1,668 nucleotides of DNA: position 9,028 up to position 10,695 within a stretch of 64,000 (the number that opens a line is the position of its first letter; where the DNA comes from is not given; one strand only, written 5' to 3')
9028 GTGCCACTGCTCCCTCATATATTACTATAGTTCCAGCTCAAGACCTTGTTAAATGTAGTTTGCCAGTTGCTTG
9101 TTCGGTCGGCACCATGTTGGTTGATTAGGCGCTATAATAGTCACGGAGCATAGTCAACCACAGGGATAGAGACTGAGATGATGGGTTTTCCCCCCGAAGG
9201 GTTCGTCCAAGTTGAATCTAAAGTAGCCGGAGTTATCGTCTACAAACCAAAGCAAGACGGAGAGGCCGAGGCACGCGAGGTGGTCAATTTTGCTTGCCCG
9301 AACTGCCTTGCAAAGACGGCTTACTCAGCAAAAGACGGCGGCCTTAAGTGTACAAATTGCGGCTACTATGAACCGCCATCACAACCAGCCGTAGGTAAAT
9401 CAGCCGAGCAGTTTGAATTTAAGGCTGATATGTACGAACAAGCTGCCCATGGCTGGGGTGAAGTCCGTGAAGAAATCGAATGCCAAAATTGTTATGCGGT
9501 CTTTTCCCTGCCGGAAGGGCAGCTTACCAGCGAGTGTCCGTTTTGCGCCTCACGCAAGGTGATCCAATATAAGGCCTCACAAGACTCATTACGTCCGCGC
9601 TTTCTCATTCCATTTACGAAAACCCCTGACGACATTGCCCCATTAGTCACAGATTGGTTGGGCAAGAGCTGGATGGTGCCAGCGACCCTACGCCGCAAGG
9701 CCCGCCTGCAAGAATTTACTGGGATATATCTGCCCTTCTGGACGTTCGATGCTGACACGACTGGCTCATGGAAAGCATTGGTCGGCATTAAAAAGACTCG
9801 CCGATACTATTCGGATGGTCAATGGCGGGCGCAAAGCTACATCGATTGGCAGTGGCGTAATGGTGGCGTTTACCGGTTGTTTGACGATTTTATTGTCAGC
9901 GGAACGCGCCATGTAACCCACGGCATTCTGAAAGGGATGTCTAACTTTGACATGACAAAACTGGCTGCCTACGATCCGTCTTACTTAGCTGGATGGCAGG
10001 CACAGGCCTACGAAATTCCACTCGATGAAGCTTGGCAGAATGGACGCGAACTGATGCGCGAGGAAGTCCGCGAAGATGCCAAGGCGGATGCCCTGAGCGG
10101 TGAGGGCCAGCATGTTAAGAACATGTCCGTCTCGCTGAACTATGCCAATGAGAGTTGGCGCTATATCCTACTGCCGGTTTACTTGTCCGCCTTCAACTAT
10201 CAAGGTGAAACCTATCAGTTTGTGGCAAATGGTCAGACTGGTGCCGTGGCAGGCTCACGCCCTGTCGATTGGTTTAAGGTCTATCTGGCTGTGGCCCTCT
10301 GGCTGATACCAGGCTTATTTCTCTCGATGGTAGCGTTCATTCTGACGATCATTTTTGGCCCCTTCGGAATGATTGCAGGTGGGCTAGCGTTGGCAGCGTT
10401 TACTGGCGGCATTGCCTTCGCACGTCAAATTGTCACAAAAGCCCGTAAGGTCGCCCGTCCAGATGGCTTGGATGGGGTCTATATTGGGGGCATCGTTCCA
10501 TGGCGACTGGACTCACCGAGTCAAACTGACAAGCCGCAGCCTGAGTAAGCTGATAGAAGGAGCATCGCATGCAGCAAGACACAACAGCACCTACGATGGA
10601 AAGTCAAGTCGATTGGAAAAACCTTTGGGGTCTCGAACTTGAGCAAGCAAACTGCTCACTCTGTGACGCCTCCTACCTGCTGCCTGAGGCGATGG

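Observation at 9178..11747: Tandem paralogous zinc-ribbon membrane proteins of unknown function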

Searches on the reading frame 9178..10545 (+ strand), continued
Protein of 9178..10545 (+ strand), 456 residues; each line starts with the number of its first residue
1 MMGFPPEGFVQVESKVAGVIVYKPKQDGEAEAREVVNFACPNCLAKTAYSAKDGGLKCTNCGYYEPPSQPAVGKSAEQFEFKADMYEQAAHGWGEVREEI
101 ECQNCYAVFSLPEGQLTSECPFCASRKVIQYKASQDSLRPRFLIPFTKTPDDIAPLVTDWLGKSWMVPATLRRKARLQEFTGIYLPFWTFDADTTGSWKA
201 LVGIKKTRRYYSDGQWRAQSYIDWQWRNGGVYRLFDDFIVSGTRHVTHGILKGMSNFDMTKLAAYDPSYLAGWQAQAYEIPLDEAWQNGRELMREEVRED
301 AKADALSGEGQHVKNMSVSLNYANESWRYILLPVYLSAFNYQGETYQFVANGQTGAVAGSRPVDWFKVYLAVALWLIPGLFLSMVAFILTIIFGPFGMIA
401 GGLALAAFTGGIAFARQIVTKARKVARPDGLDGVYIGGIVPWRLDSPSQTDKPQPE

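Call 71: search_protein_representatives(alignment_id=A2)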
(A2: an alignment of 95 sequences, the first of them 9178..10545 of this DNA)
Query: 95 sequences, 427 profile positions. Proteins with E-value up to 0.001 (for the whole library): 9518; up to 1e-10: 6260; up to 1e-30: 2207. The best 150 are listed.
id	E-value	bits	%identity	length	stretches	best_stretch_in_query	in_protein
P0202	1.4e-144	498.4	-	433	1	4-423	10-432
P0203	5.2e-141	486.6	-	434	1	6-419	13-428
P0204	1.0e-138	479.1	-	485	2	88-423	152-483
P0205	1.5e-134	465.3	-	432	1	5-422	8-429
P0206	1.7e-134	465.2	-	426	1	15-423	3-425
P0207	1.6e-129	448.8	-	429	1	5-420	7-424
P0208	5.9e-127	440.4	-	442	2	39-419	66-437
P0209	4.1e-126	437.6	-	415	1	1-412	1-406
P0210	1.4e-125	435.8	-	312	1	114-423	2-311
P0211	1.0e-122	426.4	-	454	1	3-424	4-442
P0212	1.5e-120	419.2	-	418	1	25-419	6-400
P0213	1.9e-119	415.6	-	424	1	5-418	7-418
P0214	1.2e-118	413.0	-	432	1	5-419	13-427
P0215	6.3e-118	410.6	-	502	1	31-418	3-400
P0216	1.8e-115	402.5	-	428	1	5-419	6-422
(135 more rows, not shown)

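Call 73: search_protein_families(library=ncbifam, proteins=[L083:3983-5068:+, L084:3986-5107:+, L064:7947-9074:+, L083:2591-3688:+], max_evalue=0.01)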
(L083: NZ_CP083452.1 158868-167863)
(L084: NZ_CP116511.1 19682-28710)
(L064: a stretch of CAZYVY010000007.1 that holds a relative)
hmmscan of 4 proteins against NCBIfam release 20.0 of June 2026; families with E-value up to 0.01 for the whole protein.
L083:3983-5068:+ (362 aa): 4 families
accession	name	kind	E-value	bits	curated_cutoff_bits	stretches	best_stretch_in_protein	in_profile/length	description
NF001606.0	PRK00398.1-3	equivalog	7.1e-05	22.5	72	0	70-95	2-26/44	DNA-directed RNA polymerase subunit P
NF001607.0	PRK00398.1-4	equivalog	0.00063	19.4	89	1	6-30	11-36/53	DNA-directed RNA polymerase subunit P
NF011481.0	PRK14890.1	equivalog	0.0023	17.9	61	1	2-32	7-37/61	putative Zn-ribbon RNA-binding protein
NF001608.0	PRK00398.1-6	equivalog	0.0028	17.4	84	0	70-95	3-28/46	DNA-directed RNA polymerase subunit P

L084:3986-5107:+ (374 aa): 4 families
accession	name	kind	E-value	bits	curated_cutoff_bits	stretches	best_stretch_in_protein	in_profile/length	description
NF047912.1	ECs_2282_CxxC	subfamily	0.00018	21.3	37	1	4-52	1-56/60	ECs_2282 family putative zinc-binding protein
NF001608.0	PRK00398.1-6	equivalog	0.00055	19.7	84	0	6-29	4-27/46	DNA-directed RNA polymerase subunit P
NF047723.1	TransFacS4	equivalog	0.0021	18.5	120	0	5-33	60-90/90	transcription factor S4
NF045720.1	rubredox_RCKP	subfamily_domain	0.0091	15.6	45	0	6-17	20-31/34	RCKP-type rubredoxin-like domain-containing protein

L064:7947-9074:+ (376 aa): 1 family
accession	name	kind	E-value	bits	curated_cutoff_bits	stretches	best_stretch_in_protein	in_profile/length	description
TIGR01384.1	TFS_arch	equivalog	0.0012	19.5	64.75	1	28-102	3-76/101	transcription factor S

L083:2591-3688:+ (366 aa): 2 families
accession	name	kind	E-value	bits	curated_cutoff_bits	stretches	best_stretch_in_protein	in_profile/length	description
TIGR01764.1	excise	domain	3.2e-07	30.6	28.8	1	318-364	2-48/49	excisionase family DNA-binding protein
NF040990.2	MamR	equivalog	0.0068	16.7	100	0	320-363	46-89/91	magnetosome protein MamR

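Call 77: search_protein_families(library=padloc, proteins=[L083:2591-3688:+, L083:3983-5068:+, L064:6388-7788:+, L064:7947-9074:+, L075:6636-7991:+, L075:7998-9092:+], max_evalue=0.01)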
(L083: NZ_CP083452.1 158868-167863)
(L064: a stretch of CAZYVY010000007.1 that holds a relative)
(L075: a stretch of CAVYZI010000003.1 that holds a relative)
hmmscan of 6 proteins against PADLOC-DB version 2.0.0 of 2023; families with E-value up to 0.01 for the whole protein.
L083:2591-3688:+ (366 aa): 1 family
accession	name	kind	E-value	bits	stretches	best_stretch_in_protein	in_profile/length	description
PDLC04133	mad1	-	0.0015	16.8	1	316-365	4-53/60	mads_1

L083:3983-5068:+ (362 aa): 0 families

L064:6388-7788:+ (467 aa): 0 families

L064:7947-9074:+ (376 aa): 0 families

L075:6636-7991:+ (452 aa): 1 family
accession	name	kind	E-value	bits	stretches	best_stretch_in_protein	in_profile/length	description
PDLC04133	mad1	-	2.8e-07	28.7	1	401-450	2-51/60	mads_1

L075:7998-9092:+ (365 aa): 0 families

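Call 83: list_cluster_members(proteins=[L087:901-1923:+, window:9178-10545:+, window:10569-11744:+])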
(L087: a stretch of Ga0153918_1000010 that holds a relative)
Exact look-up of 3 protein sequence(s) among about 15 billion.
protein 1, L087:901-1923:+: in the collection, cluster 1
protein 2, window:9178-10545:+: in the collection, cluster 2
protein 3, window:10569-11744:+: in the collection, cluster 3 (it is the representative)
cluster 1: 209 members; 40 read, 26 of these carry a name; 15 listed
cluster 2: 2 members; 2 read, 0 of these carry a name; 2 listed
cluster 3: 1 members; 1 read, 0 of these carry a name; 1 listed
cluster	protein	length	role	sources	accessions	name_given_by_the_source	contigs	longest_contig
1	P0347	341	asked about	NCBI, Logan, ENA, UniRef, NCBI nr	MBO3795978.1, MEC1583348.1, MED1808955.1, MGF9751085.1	TFIIB-type zinc ribbon-containing protein [Bacillus subtilis] | TFIIB-type zinc ribbon-containing protein n=1 Tax=Bacillus subtilis TaxID=1423 ...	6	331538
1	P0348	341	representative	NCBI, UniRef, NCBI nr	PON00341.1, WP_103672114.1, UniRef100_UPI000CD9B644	hypothetical protein BJH90_12870 [Bacillus halotolerans] | TFIIB-type zinc ribbon-containing protein n=1 Tax=Bacillus halotolerans TaxID=260554 ... | TFIIB-type zinc ribbon-containing protein [Bacillus halotolerans]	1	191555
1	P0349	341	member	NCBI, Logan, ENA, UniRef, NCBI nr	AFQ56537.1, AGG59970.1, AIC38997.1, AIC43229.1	hypothetical protein BHY07_03570 [Bacillus subtilis subsp. subtilis] | PspA localization factor YdjG n=4 Tax=Bacillus subtilis TaxID=1423 RepID=YDJG_BACSU | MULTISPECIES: TFIIB-type zinc ribbon-containing protein [Bacillales]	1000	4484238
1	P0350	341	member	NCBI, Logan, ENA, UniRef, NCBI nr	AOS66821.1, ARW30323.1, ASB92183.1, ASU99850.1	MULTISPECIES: TFIIB-type zinc ribbon-containing protein [Bacillus] | TFIIB-type zinc ribbon-containing protein n=1 Tax=Bacillus subtilis TaxID=1423 ...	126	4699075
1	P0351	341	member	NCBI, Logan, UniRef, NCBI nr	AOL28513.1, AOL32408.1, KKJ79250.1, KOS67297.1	TFIIB-type zinc ribbon-containing protein [Bacillus subtilis] | TFIIB-type zinc ribbon-containing protein n=1 Tax=Bacillus TaxID=1386 RepID=UPI0006280A38 | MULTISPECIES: TFIIB-type zinc ribbon-containing protein [Bacillus]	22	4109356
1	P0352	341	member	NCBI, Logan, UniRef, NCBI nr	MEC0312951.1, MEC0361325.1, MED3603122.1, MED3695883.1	TFIIB-type zinc ribbon-containing protein [Bacillus subtilis] | TFIIB-type zinc ribbon-containing protein n=3 Tax=Bacillus subtilis TaxID=1423 ...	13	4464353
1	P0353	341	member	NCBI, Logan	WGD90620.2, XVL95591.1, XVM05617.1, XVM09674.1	TFIIB-type zinc ribbon-containing protein [Bacillus subtilis]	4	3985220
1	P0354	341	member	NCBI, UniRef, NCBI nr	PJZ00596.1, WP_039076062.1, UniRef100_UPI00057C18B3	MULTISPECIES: TFIIB-type zinc ribbon-containing protein [Bacillus] | TFIIB-type zinc ribbon-containing protein n=1 Tax=Bacillus TaxID=1386 RepID=UPI00057C18B3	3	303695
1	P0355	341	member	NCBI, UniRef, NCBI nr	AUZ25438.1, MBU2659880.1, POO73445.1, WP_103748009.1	TFIIB-type zinc ribbon-containing protein [Bacillus cabrialesii] | TFIIB-type zinc ribbon-containing protein n=1 Tax=Bacillus cabrialesii TaxID=2487276 ...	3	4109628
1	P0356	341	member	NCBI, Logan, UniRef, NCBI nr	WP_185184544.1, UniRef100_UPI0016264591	TFIIB-type zinc ribbon-containing protein [Bacillus subtilis] | TFIIB-type zinc ribbon-containing protein n=1 Tax=Bacillus subtilis TaxID=1423 ...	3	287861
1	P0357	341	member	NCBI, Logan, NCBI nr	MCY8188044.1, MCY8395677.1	TFIIB-type zinc ribbon-containing protein [Bacillus spizizenii]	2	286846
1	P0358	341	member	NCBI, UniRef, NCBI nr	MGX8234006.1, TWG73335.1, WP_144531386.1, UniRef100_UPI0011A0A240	TFIIB-type zinc ribbon-containing protein [Bacillus subtilis] | TFIIB-type zinc ribbon-containing protein n=1 Tax=Bacillus subtilis TaxID=1423 ...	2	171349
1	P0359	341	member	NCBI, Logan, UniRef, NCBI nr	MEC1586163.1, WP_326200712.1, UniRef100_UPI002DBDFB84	TFIIB-type zinc ribbon-containing protein [Bacillus spizizenii] | TFIIB-type zinc ribbon-containing protein n=1 Tax=Bacillus spizizenii TaxID=96241 ...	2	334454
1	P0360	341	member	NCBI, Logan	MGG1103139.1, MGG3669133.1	TFIIB-type zinc ribbon-containing protein [Bacillus subtilis]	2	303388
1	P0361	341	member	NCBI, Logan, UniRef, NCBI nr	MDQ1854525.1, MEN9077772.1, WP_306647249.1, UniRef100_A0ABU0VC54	TFIIB-type zinc ribbon-containing protein [Bacillus stercoris] | TFIIB-type zinc ribbon-containing protein n=1 Tax=Bacillus stercoris TaxID=2054641 ...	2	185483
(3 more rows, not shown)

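Call 87: search_protein_families(library=pfam, proteins=[L023:7344-7823:-, L054:7408-7899:-, L036:5606-7936:+, L036:11266-12444:+, L036:12475-13308:+, L023:11163-11618:+, L023:11618-12238:+, L006:5769-6482:-, L002:14190-15314:-, L009:6259-7266:+], max_evalue=0.001)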
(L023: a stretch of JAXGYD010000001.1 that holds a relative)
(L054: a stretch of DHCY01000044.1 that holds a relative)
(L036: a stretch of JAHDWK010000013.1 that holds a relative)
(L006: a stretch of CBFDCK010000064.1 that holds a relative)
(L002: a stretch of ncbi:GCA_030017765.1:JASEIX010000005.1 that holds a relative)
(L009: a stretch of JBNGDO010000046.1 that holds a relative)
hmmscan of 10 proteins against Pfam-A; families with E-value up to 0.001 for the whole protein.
L023:7344-7823:- (159 aa): 1 family
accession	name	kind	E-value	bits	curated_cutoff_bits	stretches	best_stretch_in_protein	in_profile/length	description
PF05991.17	NYN_YacP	-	8.7e-19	68.5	24.6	1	2-129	1-135/166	YacP-like NYN domain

L054:7408-7899:- (163 aa): 1 family
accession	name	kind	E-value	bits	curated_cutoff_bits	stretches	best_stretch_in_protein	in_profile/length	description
PF05991.17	NYN_YacP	-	1.8e-15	57.8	24.6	1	3-128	2-134/166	YacP-like NYN domain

L036:5606-7936:+ (777 aa): 3 families
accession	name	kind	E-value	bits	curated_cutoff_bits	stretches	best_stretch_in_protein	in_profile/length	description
PF00072.30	Response_reg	-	1.4e-46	157.7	30.2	2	18-133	1-110/111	Response regulator receiver domain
PF02518.31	HATPase_c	-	3.4e-27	95.5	26.4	1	277-390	1-109/111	Histidine kinase-, DNA gyrase B-, and HSP90-like ATPase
PF00512.31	HisKA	-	6.7e-10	39.3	26.9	1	155-219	2-59/66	His Kinase A (phospho-acceptor) domain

L036:11266-12444:+ (393 aa): 4 families
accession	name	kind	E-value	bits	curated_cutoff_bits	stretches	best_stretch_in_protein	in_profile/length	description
PF13414.12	TPR_11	-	1.4e-07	31.5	26.8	1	312-347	7-42/42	TPR repeat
PF07719.23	TPR_2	-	3.8e-07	30.2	27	0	7-39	2-34/34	Tetratricopeptide repeat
PF13428.12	TPR_14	-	1.9e-05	25.4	23.5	0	7-48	2-43/44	Tetratricopeptide repeat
PF13432.12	TPR_16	-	3.6e-05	24.6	32.7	0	10-51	1-42/65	Tetratricopeptide repeat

L036:12475-13308:+ (278 aa): 0 families

L023:11163-11618:+ (152 aa): 0 families

L023:11618-12238:+ (207 aa): 2 families
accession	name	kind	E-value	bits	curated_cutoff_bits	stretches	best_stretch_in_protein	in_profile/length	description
PF14681.12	UPRTase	-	5.9e-75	251.7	27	1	8-207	3-206/206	Uracil phosphoribosyltransferase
PF00156.33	Pribosyltran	-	5.3e-06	26.3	26.3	1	121-167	85-131/158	Phosphoribosyl transferase domain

L006:5769-6482:- (237 aa): 5 families
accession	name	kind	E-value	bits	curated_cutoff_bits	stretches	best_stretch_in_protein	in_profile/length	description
PF00106.31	adh_short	-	5e-47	160.3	26.6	1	6-199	1-193/195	short chain dehydrogenase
PF13561.12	adh_short_C2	-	3.2e-43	148.4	27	1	13-233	2-231/236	Enoyl-(Acyl carrier protein) reductase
PF01370.27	Epimerase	-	3.6e-06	27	20.9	1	8-182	1-169/240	NAD dependent epimerase/dehydratase family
PF08659.16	KR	-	1.8e-05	25.2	22.6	1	8-89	3-88/180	KR domain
PF13460.12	NAD_binding_10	-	5.2e-05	23.6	27.2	1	12-218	1-180/184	NAD(P)H-binding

L002:14190-15314:- (374 aa): 0 families

L009:6259-7266:+ (336 aa): 5 families
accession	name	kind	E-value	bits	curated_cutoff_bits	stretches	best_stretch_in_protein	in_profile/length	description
PF00005.33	ABC_tran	-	8.1e-27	94.9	25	1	27-195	2-137/137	ABC transporter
PF08352.17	oligo_HPY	-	4.2e-20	72.3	27.1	1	246-311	1-64/65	Oligopeptide/dipeptide transporter, C-terminal region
PF13304.12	AAA_21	-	1.6e-05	25.6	27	1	163-230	234-303/304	AAA domain, putative AbiEii toxin, Type IV TA system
PF13401.12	AAA_22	-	0.00024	21.8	27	0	41-225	10-123/130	AAA domain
PF13191.12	AAA_16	-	0.00074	20.5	32.6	0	34-81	22-73/167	AAA ATPase domain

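Call 88: find_related_loci(query=A3, collection=viral_contigs, flank=5000)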
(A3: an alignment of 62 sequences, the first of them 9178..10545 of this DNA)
Query A3 (456 aa) in viral_contigs; peptide patterns used: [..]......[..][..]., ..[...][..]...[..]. (x = any residue, [..] = any of these).
63 stretches matched a pattern, but none encodes a relative of the query by tblastn (E <= 1e-3).

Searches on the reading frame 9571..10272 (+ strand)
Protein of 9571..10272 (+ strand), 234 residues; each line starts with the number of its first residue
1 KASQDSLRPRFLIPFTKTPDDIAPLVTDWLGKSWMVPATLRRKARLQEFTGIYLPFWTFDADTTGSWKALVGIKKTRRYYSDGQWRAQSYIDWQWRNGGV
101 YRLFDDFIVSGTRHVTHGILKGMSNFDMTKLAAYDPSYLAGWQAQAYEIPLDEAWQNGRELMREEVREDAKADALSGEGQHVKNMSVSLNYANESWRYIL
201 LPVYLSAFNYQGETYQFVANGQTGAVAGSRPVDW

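Call 60: predict_structure(alignment_id=A4)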
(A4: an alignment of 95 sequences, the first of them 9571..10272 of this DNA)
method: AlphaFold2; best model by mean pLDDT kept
length: 234 residues; sequences in the alignment: 95
mean_pLDDT: 91.4   pTM: 0.83
mean pLDDT of the five models: 91.4, 91.3, 90.8, 90.7, 87.2
residues with pLDDT >= 90: 175; 70-90: 43; 50-70: 11; < 50: 5
segments of 3 or more residues with pLDDT < 50: 1-5
pLDDT, mean of each block of 10 residues (from residue 1): 63 96 90 72 73 97 98 98 98 98 97 89 92 95 93 96 97 96 98 97 91 90 93 75
secondary structure, 60 per line:
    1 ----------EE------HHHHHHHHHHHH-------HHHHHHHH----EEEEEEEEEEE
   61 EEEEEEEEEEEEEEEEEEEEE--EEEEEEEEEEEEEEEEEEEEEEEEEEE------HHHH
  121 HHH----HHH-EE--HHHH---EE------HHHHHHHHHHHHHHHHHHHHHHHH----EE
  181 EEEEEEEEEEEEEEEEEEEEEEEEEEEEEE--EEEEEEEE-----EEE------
elements in order: H19-30 H38-45 E50-81 E84-110 H117-123 H136-139 H151-174 E179-210 E213-220 E226-228
